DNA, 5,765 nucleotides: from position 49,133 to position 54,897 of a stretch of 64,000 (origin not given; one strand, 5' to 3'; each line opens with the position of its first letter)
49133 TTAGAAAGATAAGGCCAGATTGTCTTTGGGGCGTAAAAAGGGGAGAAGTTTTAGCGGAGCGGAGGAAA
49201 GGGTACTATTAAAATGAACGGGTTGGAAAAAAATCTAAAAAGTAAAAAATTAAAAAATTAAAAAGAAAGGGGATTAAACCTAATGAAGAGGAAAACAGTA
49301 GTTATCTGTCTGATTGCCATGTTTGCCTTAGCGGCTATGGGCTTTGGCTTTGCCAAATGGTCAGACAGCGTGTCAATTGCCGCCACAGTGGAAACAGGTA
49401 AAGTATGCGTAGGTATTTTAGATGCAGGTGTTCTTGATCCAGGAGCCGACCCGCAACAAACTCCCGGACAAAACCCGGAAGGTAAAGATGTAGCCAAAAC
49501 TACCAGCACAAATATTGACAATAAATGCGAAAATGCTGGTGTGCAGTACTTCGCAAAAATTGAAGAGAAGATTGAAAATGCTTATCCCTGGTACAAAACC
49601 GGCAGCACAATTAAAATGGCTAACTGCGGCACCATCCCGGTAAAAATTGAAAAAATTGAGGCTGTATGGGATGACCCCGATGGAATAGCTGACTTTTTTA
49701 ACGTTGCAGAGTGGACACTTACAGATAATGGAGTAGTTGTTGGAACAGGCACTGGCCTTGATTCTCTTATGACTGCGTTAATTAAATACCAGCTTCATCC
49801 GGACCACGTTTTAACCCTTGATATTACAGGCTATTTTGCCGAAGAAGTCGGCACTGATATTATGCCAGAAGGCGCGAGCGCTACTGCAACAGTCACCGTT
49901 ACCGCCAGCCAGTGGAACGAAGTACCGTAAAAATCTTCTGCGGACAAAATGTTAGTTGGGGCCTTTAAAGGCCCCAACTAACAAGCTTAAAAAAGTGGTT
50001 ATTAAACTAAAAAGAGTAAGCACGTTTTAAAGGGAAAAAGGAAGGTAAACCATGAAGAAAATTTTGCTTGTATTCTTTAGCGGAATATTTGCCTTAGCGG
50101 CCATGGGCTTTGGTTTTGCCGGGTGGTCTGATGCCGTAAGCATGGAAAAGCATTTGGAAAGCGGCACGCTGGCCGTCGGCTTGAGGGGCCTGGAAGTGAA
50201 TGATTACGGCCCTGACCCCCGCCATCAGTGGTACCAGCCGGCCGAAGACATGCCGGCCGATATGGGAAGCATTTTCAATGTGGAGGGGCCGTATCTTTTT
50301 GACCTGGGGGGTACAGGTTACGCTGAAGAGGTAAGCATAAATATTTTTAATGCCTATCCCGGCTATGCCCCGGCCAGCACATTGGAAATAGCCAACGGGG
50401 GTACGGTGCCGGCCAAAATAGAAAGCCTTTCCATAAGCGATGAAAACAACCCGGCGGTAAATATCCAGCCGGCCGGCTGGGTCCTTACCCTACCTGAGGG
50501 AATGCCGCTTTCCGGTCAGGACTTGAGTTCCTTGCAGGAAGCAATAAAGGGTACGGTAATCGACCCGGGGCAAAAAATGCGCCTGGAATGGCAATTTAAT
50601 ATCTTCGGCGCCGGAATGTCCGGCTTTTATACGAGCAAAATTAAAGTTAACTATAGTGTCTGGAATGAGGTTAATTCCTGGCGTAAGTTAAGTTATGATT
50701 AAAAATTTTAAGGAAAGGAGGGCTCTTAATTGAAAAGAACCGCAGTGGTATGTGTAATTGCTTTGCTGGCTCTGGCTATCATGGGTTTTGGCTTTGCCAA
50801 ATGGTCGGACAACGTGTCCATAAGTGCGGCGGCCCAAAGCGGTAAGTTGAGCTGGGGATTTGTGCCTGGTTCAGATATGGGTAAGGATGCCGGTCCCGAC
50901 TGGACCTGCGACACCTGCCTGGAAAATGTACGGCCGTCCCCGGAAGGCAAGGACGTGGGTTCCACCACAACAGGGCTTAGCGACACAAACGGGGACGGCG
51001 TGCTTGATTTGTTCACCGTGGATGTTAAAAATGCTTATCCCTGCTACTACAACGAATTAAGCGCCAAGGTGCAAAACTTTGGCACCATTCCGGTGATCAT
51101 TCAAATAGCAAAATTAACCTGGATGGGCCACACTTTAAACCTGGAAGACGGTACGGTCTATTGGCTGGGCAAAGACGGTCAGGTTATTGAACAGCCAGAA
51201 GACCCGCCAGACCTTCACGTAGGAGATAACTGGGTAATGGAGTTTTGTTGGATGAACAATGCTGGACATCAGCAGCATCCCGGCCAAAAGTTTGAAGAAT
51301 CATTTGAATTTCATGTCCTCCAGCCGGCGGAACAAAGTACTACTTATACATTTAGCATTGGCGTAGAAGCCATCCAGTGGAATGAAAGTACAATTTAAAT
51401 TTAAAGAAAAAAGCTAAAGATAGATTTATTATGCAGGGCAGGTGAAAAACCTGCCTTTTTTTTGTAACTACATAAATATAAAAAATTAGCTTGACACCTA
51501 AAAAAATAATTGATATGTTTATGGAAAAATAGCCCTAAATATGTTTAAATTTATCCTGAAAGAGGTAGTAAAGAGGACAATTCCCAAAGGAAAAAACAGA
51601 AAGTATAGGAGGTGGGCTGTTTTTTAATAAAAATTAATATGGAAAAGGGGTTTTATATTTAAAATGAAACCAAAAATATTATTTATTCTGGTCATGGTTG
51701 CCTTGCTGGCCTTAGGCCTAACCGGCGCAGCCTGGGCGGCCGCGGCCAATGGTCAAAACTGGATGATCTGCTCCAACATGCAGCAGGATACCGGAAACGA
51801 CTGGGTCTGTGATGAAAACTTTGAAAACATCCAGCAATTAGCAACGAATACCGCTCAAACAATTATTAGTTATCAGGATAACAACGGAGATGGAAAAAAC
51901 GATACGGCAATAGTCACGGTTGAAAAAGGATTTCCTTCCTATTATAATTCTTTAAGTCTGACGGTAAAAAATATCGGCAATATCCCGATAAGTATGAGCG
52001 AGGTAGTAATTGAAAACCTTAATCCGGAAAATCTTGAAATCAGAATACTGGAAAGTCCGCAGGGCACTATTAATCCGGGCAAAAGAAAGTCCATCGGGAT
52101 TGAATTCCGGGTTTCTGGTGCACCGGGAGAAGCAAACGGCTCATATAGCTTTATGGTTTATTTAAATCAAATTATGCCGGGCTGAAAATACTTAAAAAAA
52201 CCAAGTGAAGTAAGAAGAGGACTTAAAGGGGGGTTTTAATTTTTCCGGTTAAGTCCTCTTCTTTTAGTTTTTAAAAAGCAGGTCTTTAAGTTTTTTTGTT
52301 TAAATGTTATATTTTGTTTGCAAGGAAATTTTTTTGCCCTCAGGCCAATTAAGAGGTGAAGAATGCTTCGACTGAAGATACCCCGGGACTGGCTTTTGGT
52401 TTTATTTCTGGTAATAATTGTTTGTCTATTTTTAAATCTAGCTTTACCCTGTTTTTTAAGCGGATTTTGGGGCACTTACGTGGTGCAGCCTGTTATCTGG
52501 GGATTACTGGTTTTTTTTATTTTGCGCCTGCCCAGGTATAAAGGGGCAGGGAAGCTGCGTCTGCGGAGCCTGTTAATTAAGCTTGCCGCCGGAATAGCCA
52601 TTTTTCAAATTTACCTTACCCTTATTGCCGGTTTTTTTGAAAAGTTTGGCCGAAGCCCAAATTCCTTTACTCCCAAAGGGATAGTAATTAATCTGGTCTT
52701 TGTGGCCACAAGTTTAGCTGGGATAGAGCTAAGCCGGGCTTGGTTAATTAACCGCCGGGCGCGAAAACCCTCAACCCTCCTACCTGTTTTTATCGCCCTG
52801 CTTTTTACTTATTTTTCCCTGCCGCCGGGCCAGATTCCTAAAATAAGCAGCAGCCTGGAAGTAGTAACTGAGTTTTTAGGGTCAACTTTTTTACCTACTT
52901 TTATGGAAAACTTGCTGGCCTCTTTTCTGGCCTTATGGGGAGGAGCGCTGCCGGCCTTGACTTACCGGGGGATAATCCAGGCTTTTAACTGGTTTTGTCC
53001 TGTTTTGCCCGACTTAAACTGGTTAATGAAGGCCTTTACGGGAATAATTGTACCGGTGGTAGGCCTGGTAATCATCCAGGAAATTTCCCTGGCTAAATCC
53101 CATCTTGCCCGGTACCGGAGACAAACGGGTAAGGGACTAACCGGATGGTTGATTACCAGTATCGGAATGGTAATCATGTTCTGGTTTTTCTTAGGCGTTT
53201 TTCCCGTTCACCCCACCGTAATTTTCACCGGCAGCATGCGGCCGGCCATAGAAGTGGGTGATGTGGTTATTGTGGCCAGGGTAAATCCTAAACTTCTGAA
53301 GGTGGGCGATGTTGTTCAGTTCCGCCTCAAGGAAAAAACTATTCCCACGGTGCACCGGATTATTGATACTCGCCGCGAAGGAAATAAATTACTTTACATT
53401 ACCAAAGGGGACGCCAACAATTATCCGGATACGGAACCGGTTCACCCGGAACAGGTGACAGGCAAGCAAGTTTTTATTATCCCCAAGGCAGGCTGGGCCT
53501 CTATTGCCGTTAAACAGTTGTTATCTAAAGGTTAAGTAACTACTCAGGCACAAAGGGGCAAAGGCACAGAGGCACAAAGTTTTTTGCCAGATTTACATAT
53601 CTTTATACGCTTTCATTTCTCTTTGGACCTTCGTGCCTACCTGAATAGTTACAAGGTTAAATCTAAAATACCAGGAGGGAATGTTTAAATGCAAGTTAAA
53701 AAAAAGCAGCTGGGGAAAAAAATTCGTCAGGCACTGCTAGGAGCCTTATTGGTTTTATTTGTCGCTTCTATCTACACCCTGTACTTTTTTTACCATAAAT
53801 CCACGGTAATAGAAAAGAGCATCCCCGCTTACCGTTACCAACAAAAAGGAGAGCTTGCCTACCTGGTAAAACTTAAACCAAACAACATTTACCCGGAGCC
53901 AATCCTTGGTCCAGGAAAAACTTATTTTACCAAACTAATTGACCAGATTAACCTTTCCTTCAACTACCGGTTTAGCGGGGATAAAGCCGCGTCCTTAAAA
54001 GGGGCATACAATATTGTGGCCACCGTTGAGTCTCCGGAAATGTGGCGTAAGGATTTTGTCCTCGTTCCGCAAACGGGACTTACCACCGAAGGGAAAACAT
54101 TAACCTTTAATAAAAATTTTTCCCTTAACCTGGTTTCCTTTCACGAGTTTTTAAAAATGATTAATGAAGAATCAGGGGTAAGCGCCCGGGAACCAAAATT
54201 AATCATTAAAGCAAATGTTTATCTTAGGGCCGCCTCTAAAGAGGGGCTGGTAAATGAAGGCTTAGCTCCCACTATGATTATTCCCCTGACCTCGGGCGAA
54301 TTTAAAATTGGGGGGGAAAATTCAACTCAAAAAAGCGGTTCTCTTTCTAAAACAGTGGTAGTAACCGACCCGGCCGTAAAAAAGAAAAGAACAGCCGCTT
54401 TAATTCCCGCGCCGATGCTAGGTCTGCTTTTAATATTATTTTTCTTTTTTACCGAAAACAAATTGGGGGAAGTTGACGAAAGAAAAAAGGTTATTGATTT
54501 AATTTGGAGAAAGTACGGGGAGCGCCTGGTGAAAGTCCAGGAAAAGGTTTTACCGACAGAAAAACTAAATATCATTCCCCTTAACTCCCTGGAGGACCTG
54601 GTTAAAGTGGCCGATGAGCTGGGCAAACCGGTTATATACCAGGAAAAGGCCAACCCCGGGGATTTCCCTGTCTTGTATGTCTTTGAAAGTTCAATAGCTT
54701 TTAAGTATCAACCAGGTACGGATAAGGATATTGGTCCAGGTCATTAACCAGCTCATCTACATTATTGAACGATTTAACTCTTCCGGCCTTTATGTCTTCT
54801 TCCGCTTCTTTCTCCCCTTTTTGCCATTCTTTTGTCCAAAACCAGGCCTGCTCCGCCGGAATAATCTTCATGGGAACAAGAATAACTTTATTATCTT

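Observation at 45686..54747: Multi-subunit TasA/camelysin-like fibre locus with dedicated SipW-fusion peptidase: candidate undescribed surface-filament system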

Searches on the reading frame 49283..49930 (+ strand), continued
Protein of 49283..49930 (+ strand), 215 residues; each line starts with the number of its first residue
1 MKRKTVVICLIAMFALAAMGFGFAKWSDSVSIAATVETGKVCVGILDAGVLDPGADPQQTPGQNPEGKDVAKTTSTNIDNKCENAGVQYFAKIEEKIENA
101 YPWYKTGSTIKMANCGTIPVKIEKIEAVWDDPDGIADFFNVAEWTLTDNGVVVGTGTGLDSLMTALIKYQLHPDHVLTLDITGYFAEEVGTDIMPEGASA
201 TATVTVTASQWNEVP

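Call 59: search_solved_structures(query=A3, max_evalue=10, show_alignments=1)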
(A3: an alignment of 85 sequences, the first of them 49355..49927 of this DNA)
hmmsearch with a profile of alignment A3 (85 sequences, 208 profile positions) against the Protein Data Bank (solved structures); distinct sequences matched with E-value up to 10: 4.
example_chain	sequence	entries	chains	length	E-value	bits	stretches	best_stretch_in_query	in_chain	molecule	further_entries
9sj2_C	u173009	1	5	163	1.4e-12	51.1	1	24-185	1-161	AbpX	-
9rhp_A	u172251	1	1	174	3.9e-09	39.8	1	77-184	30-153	Archaeal bundling protein X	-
2wnx_A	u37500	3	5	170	0.02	17.9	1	103-137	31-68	GLYCOSIDE HYDROLASE, FAMILY 9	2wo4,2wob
8fk7_A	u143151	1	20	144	0.36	13.9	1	101-140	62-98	Flagellin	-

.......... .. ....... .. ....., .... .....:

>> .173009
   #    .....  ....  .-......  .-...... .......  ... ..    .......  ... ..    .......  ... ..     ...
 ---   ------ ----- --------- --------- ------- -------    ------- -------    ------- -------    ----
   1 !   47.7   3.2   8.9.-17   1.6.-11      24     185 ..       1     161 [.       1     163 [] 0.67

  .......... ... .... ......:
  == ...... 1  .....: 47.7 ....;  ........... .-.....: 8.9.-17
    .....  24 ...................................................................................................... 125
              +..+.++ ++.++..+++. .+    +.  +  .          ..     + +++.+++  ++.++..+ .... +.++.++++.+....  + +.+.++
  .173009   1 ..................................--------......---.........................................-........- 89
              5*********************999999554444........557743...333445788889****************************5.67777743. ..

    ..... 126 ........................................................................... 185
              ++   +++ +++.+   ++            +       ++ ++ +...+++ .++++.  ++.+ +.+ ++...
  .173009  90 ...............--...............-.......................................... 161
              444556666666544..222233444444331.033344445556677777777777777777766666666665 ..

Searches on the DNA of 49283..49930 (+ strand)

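Call 79: search_rna_families(sources=[L003, L004, L007, L001], threshold=evalue, max_evalue=0.1)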
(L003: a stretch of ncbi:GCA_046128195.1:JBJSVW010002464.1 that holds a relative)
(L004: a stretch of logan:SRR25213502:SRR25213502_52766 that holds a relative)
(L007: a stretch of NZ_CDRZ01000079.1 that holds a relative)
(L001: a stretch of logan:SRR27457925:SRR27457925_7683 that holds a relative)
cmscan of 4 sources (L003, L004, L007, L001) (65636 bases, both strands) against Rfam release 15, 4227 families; matches with E-value up to 0.1: 6.
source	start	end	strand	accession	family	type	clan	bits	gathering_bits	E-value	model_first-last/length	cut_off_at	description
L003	20062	20230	-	RF00380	Magnesium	Cis-reg; riboswitch;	-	140.4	44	1.3e-31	1-169/169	no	M-box riboswitch aptamer (ykoK leader)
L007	13514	13817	+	RF00230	T-box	Cis-reg; leader;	-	116.6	93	4.2e-25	1-219/219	no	T-box leader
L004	13073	13236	+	RF00230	T-box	Cis-reg; leader;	-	72.9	93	7.6e-14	1-219/219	no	T-box leader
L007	13691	13767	+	RF00023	tmRNA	Gene;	CL00001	44.6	47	1.8e-14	1-374/374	no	transfer-messenger RNA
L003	7098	7189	+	RF01051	c-di-GMP-I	Cis-reg; riboswitch;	CL00126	36.2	35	0.002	1-87/87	no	c-di-GMP-I riboswitch aptamer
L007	13740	13829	+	RF04321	tmRNA_permuted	Gene;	-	30.1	47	0.028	36-93/213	no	permuted transfer-messenger RNA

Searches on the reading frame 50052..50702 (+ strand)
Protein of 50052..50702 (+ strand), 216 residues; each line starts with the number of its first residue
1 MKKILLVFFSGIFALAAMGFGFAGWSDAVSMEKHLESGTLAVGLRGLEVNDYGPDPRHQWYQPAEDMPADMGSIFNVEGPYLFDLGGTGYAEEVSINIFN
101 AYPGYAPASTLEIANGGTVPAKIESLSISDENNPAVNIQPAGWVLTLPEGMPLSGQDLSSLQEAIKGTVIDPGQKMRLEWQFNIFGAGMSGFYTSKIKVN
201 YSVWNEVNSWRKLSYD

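Call 3: search_protein_families(library=pfam, proteins=[window:50052-50702:+], max_evalue=0.1)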
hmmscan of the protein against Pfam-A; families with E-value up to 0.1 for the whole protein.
window:50052-50702:+ (216 aa): 1 family
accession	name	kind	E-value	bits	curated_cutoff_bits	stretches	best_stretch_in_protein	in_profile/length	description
PF23906.1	DUF7248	-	0.034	14.6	27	1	1-26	9-34/58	Family of unknown function (DUF7248)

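Call 4: search_protein_families(library=ncbifam, proteins=[window:50052-50702:+], max_evalue=0.1)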
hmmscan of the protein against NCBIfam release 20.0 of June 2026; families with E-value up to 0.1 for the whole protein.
window:50052-50702:+ (216 aa): 0 families

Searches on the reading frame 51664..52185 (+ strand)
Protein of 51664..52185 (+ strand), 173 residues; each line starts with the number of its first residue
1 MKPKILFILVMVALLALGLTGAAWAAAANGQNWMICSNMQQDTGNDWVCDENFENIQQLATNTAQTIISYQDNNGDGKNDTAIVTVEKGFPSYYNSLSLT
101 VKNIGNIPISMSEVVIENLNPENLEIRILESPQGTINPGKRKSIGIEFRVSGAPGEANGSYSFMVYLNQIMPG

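Call 3: search_protein_families(library=pfam, proteins=[window:51664-52185:+], max_evalue=0.1)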
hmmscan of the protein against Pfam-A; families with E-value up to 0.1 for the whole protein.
window:51664-52185:+ (173 aa): 1 family
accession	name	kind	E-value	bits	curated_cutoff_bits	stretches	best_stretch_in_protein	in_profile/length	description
PF22544.2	HYDIN_VesB_CFA65-like_Ig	-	0.013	16.1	25.5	1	95-152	21-74/100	HYDIN/CFA65/VesB-like, Ig-like domain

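Call 4: search_protein_families(library=ncbifam, proteins=[window:51664-52185:+], max_evalue=0.1)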
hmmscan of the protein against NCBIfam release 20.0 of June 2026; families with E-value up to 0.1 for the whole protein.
window:51664-52185:+ (173 aa): 1 family
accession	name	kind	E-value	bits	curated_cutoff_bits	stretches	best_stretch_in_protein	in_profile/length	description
NF046073.1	UpsA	equivalog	0.054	13.6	130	1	96-142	57-98/136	pilin subunit UpsA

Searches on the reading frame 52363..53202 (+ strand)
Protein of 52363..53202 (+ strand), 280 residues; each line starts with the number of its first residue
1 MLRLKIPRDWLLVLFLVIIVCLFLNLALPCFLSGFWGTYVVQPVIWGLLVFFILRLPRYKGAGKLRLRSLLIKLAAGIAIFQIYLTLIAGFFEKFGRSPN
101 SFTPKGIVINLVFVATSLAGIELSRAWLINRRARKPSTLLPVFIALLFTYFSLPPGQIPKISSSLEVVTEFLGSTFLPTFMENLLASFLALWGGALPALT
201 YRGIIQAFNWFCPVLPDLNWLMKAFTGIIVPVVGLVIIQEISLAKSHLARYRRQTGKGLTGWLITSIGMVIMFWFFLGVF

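Call 63: search_protein_families(library=pfam, proteins=[window:52363-53150:+], max_evalue=5)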
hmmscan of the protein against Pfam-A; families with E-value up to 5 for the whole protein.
window:52363-53150:+ (262 aa): 1 family
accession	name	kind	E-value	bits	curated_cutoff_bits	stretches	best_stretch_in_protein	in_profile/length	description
PF19946.4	DUF6408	-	0.08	13.4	25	1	59-79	6-26/42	Family of unknown function (DUF6408)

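Call 75: search_solved_structures(query=window:52363-53202:+, max_evalue=10)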
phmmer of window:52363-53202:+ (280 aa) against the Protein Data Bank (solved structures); distinct sequences matched with E-value up to 10: 0.

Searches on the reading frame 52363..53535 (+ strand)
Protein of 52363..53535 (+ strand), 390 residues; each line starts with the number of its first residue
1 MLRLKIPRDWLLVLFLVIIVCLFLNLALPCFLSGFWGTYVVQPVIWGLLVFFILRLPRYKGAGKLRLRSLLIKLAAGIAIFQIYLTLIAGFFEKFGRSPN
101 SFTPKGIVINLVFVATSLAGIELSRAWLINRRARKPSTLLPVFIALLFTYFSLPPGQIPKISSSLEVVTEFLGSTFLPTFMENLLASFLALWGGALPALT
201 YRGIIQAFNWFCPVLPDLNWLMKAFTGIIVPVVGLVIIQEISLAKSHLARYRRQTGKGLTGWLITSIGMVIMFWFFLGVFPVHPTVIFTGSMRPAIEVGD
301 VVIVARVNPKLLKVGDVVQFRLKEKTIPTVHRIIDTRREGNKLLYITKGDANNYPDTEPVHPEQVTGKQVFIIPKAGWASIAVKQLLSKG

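Call 3: search_protein_families(library=pfam, proteins=[window:52363-53535:+], max_evalue=0.1)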
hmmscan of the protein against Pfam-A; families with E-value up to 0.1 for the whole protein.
window:52363-53535:+ (390 aa): 2 families
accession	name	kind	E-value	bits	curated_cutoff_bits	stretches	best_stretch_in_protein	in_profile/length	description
PF10502.14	Peptidase_S26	-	4.9e-08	33.5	22.9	1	264-334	5-78/168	Signal peptidase, peptidase S26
PF00717.28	Peptidase_S24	-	0.046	13.9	23.3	1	291-335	44-84/116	Peptidase S24-like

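Call 4: search_protein_families(library=ncbifam, proteins=[window:52363-53535:+], max_evalue=0.1)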
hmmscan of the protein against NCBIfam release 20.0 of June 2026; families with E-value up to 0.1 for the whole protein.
window:52363-53535:+ (390 aa): 3 families
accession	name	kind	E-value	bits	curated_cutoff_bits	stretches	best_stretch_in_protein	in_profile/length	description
TIGR02228.1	sigpep_I_arch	equivalog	1.2e-26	93.4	51.85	1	283-381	31-131/158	signal peptidase I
NF046067.1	SigPepSipWBacil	equivalog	6.5e-18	65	190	1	286-379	42-136/189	signal peptidase I SipW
TIGR02227.1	sigpep_I_bact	equivalog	4.4e-09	36.4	47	1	264-334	2-75/162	signal peptidase I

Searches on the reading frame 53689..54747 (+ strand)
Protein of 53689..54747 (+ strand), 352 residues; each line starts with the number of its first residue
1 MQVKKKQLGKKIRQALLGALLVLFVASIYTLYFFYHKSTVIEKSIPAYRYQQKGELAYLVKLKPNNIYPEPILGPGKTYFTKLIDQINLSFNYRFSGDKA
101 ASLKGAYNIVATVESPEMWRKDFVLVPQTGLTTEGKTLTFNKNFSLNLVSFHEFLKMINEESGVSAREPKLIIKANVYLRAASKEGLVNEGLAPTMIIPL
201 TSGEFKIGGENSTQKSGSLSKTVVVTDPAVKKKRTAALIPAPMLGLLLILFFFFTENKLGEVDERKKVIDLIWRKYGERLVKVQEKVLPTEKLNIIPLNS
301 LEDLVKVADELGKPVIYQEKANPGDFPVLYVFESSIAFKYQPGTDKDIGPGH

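Call 3: search_protein_families(library=pfam, proteins=[window:53689-54747:+], max_evalue=0.1)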
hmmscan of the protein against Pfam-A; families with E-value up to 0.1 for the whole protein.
window:53689-54747:+ (352 aa): 1 family
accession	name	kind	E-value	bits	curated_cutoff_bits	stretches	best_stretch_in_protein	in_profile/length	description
PF17231.7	DUF5305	-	6.8e-37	127.4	29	1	119-331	1-208/217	Family of unknown function (DUF5305)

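Call 4: search_protein_families(library=ncbifam, proteins=[window:53689-54747:+], max_evalue=0.1)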
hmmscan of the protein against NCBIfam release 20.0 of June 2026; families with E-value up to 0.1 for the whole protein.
window:53689-54747:+ (352 aa): 1 family
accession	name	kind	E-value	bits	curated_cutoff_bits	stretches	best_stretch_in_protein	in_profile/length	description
TIGR02459.1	CbtB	hypoth_equivalog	0.0096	16.4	64.4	0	229-253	13-37/60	cobalt transporter subunit CbtB (proposed)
